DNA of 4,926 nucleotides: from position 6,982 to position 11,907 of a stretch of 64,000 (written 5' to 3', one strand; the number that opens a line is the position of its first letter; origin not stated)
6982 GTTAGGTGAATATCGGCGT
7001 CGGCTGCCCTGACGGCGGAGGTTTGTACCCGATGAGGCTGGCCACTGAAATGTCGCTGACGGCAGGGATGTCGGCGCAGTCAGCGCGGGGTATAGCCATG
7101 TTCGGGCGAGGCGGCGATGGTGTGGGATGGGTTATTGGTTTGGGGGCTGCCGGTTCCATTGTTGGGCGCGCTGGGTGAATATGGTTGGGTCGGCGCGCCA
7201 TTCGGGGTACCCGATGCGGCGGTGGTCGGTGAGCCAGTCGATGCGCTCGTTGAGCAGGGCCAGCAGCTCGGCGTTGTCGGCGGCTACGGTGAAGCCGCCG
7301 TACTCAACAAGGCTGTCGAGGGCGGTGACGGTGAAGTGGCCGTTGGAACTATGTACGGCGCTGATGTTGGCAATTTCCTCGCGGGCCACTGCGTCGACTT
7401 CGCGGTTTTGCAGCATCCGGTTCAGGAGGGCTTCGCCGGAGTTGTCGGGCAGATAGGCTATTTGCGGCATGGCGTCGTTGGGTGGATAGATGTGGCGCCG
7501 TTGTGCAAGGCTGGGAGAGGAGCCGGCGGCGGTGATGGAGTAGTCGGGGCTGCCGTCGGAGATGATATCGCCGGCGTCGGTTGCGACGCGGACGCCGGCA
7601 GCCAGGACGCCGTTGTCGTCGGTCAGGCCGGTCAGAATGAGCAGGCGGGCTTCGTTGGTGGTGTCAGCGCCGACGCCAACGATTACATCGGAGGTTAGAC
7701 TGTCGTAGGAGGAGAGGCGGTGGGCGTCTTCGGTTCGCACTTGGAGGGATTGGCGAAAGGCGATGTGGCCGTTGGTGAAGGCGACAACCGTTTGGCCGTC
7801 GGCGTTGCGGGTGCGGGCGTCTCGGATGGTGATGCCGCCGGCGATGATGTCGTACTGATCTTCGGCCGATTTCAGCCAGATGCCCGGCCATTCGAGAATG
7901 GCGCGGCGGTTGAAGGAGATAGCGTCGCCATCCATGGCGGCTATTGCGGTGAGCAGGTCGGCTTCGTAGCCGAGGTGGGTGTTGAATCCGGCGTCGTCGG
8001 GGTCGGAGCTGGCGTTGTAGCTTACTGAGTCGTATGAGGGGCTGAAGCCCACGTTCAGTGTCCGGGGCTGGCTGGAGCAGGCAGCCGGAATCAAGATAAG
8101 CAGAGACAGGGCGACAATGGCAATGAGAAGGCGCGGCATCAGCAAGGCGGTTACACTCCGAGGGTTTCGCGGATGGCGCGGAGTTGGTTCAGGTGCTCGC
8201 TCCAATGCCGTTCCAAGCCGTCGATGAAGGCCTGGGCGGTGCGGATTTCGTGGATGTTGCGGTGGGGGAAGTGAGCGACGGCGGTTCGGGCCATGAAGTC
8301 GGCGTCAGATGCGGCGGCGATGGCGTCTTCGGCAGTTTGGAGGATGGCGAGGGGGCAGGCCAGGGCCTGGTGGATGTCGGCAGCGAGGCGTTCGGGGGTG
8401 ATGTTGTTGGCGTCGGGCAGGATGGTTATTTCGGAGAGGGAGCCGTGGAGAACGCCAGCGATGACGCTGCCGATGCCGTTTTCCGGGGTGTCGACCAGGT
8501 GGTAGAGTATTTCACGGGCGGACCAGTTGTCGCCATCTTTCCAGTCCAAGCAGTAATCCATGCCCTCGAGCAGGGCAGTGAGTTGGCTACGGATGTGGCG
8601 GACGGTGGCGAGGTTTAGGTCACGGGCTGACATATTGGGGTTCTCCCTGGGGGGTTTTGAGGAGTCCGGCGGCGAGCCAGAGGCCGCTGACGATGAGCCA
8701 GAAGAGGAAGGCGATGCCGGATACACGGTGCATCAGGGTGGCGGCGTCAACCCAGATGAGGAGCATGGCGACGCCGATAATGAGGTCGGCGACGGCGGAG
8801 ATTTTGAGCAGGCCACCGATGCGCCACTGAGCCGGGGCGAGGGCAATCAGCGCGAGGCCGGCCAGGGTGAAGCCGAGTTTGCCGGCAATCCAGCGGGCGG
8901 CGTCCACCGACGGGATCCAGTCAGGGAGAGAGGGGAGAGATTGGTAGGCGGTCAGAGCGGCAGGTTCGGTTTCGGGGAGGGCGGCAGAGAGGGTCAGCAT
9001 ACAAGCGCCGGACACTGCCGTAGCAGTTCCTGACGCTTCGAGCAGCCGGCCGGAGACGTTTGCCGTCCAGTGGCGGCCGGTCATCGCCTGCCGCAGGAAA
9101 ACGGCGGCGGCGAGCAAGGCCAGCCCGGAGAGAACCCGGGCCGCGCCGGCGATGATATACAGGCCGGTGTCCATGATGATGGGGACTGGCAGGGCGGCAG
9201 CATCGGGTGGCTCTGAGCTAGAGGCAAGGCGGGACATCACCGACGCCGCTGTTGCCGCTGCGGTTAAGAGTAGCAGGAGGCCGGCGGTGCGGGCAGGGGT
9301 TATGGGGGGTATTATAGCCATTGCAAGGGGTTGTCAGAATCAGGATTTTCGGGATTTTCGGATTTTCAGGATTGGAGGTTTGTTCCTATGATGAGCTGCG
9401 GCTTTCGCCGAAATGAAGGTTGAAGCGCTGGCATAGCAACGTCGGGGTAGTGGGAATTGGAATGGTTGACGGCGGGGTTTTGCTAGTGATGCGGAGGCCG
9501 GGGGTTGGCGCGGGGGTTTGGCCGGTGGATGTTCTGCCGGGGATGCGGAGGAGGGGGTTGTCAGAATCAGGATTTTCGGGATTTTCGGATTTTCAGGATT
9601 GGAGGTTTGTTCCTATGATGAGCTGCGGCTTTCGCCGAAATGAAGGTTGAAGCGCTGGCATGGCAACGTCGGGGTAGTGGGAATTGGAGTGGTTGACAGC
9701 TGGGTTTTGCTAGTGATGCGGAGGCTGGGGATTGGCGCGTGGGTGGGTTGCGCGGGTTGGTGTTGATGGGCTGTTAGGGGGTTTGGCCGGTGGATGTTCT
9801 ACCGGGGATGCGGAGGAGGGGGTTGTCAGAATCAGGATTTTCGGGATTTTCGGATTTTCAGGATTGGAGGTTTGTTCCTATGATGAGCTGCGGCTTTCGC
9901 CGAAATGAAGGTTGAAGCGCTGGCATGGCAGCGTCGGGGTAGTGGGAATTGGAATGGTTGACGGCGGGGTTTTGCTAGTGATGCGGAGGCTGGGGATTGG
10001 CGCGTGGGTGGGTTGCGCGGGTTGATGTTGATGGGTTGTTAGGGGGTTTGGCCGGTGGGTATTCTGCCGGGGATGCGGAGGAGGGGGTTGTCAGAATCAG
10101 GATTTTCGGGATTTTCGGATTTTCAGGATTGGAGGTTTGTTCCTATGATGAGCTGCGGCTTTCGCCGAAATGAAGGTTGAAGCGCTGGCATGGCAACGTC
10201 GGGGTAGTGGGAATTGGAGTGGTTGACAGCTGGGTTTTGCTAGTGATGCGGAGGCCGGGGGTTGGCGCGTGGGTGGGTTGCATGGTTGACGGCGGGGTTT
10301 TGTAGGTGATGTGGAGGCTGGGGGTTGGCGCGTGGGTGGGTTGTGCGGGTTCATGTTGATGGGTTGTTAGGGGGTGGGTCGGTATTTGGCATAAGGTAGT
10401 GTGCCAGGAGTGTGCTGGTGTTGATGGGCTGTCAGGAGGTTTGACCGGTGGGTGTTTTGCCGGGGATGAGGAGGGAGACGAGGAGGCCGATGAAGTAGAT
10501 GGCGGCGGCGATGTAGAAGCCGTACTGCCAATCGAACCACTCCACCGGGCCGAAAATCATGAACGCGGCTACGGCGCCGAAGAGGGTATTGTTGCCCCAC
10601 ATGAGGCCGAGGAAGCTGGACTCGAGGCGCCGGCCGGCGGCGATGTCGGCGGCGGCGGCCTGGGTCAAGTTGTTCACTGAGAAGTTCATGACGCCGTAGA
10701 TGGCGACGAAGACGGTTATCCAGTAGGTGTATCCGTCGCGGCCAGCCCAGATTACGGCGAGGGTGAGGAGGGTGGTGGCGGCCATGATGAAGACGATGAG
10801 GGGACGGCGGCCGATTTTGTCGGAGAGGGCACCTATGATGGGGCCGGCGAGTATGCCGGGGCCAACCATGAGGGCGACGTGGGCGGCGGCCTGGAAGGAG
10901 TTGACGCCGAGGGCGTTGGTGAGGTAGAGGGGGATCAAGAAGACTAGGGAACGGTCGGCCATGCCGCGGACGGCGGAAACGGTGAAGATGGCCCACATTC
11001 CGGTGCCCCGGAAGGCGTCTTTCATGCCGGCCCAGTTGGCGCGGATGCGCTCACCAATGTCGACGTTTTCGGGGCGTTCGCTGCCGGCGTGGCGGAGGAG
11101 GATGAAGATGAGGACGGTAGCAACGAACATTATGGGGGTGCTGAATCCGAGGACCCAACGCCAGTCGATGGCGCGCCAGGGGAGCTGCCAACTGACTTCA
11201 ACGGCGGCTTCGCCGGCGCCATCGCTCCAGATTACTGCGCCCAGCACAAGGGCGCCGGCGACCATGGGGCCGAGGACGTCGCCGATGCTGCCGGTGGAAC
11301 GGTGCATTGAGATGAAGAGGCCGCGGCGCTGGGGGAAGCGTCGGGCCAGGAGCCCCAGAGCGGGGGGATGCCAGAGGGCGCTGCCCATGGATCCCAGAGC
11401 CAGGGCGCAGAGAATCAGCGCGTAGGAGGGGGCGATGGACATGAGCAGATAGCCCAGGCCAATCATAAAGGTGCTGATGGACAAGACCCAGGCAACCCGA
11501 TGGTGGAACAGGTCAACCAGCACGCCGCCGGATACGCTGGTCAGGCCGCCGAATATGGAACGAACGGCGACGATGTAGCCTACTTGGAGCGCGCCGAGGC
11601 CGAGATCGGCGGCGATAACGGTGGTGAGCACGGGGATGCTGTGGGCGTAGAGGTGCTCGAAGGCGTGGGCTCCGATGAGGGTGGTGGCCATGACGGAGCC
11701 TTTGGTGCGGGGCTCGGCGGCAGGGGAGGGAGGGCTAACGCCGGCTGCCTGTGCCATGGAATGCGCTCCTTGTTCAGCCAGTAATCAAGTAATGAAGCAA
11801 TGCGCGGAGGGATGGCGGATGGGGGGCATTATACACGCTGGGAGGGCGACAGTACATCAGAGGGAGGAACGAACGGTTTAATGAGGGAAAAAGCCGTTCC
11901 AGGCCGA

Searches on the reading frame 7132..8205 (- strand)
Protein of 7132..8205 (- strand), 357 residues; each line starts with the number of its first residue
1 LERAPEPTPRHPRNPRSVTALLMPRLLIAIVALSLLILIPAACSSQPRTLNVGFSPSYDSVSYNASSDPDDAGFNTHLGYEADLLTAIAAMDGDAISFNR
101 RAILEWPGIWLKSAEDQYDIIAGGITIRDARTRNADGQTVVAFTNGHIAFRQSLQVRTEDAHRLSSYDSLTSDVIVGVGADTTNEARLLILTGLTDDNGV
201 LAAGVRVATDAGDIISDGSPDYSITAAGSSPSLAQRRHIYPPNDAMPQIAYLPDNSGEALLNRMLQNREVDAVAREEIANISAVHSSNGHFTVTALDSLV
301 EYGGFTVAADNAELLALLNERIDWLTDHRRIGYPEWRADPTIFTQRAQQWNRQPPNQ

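Call 40: search_protein_families(library=pfam, proteins=[window:7132-8205:-])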
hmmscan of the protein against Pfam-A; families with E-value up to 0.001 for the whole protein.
window:7132-8205:- (357 aa): 1 family
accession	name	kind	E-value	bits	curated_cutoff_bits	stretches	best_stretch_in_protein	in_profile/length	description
PF00497.25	SBP_bac_3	-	1.9e-08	34.6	26.4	1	51-327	2-118/132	Bacterial extracellular solute-binding proteins, family 3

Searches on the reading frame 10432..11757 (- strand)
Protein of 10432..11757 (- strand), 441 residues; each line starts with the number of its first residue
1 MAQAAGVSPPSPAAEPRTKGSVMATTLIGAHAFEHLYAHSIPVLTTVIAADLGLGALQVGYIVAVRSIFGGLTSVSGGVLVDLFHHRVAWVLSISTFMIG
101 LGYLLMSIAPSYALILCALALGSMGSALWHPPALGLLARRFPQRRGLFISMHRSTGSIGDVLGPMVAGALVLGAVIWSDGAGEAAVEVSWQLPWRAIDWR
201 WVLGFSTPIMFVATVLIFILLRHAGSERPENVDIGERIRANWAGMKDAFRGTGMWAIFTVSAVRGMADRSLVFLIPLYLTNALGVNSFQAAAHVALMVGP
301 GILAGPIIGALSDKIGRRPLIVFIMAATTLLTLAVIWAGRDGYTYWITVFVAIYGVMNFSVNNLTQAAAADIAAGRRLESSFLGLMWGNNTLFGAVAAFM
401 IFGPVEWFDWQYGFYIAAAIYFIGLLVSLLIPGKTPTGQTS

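Call 40: search_protein_families(library=pfam, proteins=[window:10432-11757:-])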
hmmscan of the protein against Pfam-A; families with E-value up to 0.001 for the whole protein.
window:10432-11757:- (441 aa): 1 family
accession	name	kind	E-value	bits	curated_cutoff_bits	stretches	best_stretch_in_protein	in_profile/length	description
PF07690.21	MFS_1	-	3.6e-37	128.5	33.4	1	41-397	16-346/347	Major Facilitator Superfamily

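Call 50: find_homologous_proteins(query=window:10432-11757:-, max_evalue=1e-150)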
Query window:10432-11757:- (441 aa): 126 proteins with E <= 1e-150 among 8000 candidates; the best 120 are listed.
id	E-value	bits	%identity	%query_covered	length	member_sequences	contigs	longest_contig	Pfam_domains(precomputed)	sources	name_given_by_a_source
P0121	3.8e-284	960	100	100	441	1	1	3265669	PF07690.22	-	-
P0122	4.0e-262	888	91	100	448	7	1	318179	PF07690.22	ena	-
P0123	1.4e-243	827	85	98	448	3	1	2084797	PF07690.22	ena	-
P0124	2.1e-239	813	86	98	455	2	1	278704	PF13347.13,PF07690.22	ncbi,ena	-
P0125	1.4e-234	797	84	98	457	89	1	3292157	PF13347.13,PF07690.22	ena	-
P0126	7.2e-234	795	83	98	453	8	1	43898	PF13347.13,PF07690.22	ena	-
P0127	1.7e-233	794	83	98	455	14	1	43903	PF13347.13,PF07690.22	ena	-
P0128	6.1e-232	788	81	100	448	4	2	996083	PF13347.13,PF07690.22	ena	-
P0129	2.2e-231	787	81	100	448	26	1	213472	PF07690.22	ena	-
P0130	8.3e-231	785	84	98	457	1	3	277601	PF07690.22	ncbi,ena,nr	ncbi:MAG: MFS transporter [Chloroflexi bacterium]|nr:MFS transporter [Chloroflexota bacterium] MYD47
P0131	4.4e-230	782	82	98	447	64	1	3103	PF07690.22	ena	-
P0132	1.8e-228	777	82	97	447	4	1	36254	PF13347.13,PF07690.22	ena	-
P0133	5.1e-227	772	80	98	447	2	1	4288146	PF07690.22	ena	-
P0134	1.6e-226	771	79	100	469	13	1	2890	PF07690.22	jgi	jgi:MFS family permease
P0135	1.7e-225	767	80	98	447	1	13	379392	PF07690.22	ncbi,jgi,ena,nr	ncbi:MAG: MFS transporter [Chloroflexi bacterium]|nr:MFS transporter [Chloroflexota bacterium]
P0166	3.0e-215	733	100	76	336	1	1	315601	PF13347.13,PF07690.22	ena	-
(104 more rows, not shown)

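Call 51: find_encoding_contigs(protein=P0166, flank=10000, max_places=5)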
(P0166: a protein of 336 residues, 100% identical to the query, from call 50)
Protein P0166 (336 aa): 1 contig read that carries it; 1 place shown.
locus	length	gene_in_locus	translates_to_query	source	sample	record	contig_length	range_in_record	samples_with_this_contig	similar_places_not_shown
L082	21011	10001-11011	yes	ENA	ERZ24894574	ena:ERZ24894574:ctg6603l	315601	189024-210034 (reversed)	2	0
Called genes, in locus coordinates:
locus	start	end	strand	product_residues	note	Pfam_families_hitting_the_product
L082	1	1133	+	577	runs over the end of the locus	PF09709:Cas_Csd1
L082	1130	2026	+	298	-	PF05107:Cas_Cas7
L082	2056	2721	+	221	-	PF01930:Cas_Cas4, PF12705:PDDEXK_1 (faint)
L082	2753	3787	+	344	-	PF01867:Cas_Cas1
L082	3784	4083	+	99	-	PF09827:CRISPR_Cas2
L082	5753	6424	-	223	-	-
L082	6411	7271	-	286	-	-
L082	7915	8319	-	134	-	-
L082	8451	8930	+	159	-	PF13560:HTH_31 (weak), PF01381:HTH_3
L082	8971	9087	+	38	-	-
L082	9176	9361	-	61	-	-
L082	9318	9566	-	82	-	-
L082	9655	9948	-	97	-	-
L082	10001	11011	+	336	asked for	PF07690:MFS_1, PF13347:MFS_2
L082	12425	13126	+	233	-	-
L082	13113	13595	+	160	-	-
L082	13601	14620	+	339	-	PF00497:SBP_bac_3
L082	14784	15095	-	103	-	-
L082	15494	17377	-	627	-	PF00009:GTP_EFTU, PF00679:EFG_C, PF06421:LepA_C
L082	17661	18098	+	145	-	PF00037:Fer4 (faint), PF12838:Fer4_7 (weak), PF13187:Fer4_9 (weak), PF12139:APS-reductase_C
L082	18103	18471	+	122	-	PF05942:PaREP1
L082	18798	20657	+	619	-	PF00890:FAD_binding_2, PF02910:Succ_DH_flav_C (weak)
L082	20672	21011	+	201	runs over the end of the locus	PF11716:MDMPI_N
